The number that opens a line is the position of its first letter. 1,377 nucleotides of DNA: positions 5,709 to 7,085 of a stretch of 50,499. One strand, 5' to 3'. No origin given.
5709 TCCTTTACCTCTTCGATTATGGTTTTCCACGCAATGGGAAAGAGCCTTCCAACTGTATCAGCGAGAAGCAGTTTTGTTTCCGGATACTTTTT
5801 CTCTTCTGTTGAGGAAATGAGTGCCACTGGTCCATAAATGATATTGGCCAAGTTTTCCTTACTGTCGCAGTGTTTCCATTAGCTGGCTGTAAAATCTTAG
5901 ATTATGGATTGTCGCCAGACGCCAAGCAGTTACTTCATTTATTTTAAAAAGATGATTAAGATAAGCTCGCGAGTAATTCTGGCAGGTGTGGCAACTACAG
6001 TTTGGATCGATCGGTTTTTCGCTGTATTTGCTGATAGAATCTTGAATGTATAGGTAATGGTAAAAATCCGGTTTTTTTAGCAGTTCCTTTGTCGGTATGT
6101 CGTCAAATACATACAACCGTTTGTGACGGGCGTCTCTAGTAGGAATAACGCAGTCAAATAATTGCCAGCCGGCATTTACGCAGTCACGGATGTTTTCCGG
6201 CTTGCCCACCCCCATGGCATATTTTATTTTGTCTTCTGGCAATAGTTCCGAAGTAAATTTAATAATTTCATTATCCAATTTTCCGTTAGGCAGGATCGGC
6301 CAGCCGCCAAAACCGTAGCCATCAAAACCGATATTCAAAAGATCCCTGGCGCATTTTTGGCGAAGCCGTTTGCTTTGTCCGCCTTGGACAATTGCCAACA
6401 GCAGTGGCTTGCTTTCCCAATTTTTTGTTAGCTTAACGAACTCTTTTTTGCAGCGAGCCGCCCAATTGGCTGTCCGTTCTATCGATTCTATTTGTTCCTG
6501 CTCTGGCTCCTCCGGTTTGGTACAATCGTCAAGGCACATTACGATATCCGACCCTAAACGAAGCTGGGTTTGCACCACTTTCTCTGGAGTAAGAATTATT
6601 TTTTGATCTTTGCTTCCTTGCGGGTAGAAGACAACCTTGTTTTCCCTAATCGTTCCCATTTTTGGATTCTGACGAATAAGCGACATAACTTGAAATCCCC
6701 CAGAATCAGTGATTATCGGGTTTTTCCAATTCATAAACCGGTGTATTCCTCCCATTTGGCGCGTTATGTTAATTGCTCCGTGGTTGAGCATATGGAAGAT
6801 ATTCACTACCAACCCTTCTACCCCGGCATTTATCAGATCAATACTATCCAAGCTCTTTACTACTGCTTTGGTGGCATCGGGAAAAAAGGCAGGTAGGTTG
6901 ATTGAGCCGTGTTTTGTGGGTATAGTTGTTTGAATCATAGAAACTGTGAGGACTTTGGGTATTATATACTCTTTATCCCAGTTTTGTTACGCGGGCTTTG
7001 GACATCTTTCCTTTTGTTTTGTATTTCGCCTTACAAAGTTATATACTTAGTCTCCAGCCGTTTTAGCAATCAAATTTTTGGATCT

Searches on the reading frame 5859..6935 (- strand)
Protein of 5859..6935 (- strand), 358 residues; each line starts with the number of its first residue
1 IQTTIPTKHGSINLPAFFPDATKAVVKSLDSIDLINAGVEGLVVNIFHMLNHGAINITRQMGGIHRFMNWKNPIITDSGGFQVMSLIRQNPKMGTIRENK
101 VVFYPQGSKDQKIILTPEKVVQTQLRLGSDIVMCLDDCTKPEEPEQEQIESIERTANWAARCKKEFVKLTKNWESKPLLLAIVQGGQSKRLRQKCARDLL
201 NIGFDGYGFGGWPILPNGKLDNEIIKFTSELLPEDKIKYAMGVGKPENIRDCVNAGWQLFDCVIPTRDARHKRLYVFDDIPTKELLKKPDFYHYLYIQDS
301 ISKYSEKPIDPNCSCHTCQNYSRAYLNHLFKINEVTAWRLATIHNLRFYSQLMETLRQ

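Call 92: search_protein_families(library=pfam, proteins=[window:5859-6935:-], max_evalue=0.00001)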
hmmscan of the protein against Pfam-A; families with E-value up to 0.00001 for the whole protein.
window:5859-6935:- (358 aa): 1 family
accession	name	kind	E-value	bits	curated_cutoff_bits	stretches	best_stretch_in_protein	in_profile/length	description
PF01702.25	TGT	-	5e-99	332.2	26.3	1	4-358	7-337/357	Queuine tRNA-ribosyltransferase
